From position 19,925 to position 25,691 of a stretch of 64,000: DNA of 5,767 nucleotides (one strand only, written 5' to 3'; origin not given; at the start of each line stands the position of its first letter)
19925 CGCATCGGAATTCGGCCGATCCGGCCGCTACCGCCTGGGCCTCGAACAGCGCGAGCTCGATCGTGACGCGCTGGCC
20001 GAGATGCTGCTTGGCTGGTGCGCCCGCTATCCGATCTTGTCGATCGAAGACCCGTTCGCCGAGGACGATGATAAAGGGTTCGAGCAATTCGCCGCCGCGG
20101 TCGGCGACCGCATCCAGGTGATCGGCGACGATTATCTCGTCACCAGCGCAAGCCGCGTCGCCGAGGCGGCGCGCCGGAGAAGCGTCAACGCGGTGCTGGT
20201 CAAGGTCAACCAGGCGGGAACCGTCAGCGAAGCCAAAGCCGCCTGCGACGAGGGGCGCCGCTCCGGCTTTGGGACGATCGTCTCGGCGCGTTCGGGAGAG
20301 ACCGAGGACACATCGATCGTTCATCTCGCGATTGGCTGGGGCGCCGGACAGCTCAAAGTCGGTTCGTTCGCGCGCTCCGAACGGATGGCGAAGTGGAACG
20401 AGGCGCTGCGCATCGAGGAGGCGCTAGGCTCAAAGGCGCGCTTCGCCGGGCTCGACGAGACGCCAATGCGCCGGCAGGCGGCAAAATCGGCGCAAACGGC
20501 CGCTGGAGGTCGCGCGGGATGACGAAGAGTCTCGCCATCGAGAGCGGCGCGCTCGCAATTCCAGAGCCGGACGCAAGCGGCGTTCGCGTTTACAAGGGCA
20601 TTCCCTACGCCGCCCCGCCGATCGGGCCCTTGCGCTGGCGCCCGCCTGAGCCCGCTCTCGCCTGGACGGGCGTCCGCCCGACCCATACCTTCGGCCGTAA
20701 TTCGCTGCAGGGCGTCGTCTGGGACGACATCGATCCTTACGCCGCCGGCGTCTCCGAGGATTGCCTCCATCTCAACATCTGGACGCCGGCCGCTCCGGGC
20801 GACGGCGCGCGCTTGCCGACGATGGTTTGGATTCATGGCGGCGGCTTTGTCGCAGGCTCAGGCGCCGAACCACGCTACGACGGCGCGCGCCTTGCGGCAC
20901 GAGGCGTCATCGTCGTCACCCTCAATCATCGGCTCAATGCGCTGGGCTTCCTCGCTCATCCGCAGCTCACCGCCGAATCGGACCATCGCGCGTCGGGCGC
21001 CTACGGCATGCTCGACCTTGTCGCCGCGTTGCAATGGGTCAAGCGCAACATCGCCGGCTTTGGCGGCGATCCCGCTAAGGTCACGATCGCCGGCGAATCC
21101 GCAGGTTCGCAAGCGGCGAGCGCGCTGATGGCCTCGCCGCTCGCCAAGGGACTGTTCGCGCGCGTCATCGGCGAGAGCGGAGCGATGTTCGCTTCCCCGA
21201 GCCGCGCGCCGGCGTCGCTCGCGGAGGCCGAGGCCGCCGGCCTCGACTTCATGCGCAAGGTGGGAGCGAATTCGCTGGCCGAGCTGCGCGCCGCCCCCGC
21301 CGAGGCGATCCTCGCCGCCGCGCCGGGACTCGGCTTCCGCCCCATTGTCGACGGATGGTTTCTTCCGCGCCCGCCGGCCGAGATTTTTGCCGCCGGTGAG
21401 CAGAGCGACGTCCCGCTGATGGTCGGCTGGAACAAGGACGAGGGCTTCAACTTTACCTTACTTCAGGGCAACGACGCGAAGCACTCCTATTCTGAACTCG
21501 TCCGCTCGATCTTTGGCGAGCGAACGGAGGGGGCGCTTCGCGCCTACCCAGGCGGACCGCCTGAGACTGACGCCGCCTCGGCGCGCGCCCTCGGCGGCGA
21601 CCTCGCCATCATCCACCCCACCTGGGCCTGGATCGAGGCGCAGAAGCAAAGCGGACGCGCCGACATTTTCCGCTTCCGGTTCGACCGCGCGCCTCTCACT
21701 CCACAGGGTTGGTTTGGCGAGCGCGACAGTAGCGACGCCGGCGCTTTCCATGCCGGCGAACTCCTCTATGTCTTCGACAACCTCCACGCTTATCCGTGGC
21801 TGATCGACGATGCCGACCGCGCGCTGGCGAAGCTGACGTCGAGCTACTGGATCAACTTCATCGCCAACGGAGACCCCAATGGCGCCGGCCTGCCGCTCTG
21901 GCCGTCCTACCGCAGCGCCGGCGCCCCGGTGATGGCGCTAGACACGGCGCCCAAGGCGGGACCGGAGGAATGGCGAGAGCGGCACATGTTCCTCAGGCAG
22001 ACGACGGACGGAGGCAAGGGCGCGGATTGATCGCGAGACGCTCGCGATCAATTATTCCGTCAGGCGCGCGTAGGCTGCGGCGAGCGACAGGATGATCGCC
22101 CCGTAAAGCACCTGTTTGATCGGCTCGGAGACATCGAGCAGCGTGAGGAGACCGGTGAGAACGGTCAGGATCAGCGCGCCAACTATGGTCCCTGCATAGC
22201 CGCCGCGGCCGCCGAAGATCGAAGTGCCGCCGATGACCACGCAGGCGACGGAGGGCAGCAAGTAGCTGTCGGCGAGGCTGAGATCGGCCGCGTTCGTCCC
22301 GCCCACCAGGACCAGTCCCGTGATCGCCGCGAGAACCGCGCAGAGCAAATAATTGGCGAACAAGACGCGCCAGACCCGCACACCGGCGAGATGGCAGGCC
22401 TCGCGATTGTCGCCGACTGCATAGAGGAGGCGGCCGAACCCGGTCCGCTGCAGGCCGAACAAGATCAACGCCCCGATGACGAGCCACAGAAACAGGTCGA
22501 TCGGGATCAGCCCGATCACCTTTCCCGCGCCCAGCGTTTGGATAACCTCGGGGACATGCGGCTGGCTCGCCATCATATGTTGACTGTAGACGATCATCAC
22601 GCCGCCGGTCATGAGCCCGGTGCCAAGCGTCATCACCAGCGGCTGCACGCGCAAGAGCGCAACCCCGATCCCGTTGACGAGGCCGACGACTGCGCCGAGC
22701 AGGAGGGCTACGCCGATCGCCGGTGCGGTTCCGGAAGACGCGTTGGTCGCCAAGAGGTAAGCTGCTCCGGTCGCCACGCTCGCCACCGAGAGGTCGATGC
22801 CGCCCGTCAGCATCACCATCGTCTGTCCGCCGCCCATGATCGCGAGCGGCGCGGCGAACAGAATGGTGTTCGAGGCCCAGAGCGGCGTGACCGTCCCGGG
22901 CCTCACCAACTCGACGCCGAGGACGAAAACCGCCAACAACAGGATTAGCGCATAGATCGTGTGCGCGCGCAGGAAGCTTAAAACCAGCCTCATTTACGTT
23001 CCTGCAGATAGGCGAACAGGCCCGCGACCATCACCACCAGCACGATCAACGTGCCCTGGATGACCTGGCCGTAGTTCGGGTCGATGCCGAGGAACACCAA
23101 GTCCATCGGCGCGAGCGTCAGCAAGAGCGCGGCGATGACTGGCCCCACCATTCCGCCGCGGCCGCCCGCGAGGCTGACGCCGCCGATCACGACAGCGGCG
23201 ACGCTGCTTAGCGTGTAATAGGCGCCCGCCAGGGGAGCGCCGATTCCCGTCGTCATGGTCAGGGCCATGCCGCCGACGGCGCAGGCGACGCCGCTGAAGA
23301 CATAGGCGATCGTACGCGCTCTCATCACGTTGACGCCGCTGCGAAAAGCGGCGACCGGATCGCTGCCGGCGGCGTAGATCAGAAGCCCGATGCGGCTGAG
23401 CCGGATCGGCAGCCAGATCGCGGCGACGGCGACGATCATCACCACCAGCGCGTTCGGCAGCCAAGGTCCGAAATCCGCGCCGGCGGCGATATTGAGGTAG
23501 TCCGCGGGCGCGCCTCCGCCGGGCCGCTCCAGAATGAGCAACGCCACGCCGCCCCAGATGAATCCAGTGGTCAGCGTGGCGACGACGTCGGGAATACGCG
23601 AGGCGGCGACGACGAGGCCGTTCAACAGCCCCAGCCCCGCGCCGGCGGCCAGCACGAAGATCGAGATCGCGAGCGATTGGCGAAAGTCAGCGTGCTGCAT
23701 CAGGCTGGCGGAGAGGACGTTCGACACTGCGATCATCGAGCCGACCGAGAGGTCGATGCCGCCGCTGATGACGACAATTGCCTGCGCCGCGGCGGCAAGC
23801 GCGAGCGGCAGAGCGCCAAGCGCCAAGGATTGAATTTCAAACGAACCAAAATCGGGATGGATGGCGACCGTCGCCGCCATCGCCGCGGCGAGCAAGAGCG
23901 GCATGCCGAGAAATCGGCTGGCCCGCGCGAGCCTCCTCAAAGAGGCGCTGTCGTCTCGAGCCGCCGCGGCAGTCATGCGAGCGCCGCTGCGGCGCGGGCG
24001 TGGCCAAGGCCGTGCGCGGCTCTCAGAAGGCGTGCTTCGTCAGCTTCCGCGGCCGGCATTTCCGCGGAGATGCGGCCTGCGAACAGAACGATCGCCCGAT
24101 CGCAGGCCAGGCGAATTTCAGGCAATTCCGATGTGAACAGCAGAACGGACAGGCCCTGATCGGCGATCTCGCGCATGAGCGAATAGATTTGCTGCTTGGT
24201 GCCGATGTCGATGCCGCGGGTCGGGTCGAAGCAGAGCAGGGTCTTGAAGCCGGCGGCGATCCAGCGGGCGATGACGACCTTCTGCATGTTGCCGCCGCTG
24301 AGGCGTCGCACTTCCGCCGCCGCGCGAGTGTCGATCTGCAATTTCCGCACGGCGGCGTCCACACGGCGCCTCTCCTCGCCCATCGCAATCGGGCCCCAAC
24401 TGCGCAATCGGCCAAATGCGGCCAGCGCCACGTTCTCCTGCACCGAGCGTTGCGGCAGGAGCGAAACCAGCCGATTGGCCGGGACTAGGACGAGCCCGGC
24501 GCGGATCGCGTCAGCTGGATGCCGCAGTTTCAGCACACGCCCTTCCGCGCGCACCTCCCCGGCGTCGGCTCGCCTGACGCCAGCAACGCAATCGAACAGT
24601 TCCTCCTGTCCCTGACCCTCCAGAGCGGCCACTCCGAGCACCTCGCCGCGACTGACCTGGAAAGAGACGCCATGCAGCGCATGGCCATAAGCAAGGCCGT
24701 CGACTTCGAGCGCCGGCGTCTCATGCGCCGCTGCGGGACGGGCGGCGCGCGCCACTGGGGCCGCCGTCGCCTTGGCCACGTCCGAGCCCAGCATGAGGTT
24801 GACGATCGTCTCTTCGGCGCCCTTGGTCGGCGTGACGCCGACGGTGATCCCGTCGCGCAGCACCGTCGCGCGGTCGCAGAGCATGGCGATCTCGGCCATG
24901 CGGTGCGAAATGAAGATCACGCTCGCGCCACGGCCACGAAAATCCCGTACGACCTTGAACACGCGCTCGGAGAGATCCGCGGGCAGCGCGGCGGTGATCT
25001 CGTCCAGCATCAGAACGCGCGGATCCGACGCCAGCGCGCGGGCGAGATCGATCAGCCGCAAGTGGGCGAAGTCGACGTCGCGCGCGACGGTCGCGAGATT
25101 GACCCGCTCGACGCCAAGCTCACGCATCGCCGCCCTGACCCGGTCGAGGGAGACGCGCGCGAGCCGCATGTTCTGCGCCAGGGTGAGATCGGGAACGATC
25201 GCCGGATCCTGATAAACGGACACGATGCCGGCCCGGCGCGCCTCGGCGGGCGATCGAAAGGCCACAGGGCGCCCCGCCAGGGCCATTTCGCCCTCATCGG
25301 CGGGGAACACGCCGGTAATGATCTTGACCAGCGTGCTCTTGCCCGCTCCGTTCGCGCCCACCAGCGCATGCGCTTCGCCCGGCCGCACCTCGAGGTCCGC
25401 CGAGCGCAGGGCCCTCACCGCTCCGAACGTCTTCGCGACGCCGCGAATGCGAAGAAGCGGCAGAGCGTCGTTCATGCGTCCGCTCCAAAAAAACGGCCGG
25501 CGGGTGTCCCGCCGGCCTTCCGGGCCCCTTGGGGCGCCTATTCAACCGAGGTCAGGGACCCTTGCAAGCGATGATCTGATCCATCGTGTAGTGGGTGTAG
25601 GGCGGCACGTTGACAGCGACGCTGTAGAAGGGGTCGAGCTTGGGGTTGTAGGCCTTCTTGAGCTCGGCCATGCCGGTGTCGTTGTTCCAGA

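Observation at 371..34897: Three independent frameshifts are single A/T insertions exactly inside GANTC (CcrM) sites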

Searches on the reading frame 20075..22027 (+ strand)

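Call 29: search_protein_families(library=pfam, proteins=[window:20075-22027:+])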
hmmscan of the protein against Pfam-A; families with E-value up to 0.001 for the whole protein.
window:20075-22027:+ (651 aa): 3 families
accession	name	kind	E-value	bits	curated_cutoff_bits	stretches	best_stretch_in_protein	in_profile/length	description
PF00135.34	COesterase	-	5.8e-99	332.8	27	1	168-627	23-501/515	Carboxylesterase family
PF20434.5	BD-FAE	-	2.8e-09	37.3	26.8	1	235-349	3-104/215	BD-FAE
PF07859.19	Abhydrolase_3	-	1.9e-07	31.5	25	1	250-354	1-91/210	alpha/beta hydrolase fold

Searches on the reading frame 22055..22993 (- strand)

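Call 29: search_protein_families(library=pfam, proteins=[window:22055-22993:-])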
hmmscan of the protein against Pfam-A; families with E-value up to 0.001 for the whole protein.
window:22055-22993:- (313 aa): 1 family
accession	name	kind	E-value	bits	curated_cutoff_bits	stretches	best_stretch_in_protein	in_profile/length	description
PF02653.21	BPD_transp_2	-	1.5e-28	100.2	26.8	1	41-302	3-266/269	Branched-chain amino acid transport system / permease component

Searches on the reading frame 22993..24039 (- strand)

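Call 29: search_protein_families(library=pfam, proteins=[window:22993-24039:-])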
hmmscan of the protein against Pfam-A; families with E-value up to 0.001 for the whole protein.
window:22993-24039:- (349 aa): 1 family
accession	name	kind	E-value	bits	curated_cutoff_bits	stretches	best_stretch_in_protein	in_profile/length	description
PF02653.21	BPD_transp_2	-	5.2e-24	85.3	26.8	1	72-336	5-269/269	Branched-chain amino acid transport system / permease component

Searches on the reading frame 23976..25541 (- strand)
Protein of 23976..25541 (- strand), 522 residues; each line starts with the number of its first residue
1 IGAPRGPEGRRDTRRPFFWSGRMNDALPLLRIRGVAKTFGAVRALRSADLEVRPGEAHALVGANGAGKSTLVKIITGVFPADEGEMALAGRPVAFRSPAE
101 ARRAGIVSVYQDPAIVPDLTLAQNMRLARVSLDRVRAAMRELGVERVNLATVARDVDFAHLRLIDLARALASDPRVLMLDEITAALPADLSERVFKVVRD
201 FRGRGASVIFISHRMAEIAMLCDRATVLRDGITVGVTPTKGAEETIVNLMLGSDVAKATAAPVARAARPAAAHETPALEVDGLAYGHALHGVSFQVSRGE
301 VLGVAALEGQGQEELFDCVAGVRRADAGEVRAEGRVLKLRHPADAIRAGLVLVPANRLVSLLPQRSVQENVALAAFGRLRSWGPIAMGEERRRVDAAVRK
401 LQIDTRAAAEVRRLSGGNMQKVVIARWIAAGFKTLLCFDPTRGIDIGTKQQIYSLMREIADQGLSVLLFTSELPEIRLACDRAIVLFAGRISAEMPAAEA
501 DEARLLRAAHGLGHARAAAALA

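Call 29: search_protein_families(library=pfam, proteins=[window:23976-25541:-])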
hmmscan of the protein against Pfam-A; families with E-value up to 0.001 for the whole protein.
window:23976-25541:- (522 aa): 2 families
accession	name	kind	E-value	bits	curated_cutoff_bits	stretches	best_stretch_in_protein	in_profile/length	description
PF00005.33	ABC_tran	-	1e-39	136.7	25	2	46-184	2-137/137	ABC transporter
PF13304.12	AAA_21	-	3e-08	34.5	27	0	58-78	2-22/304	AAA domain, putative AbiEii toxin, Type IV TA system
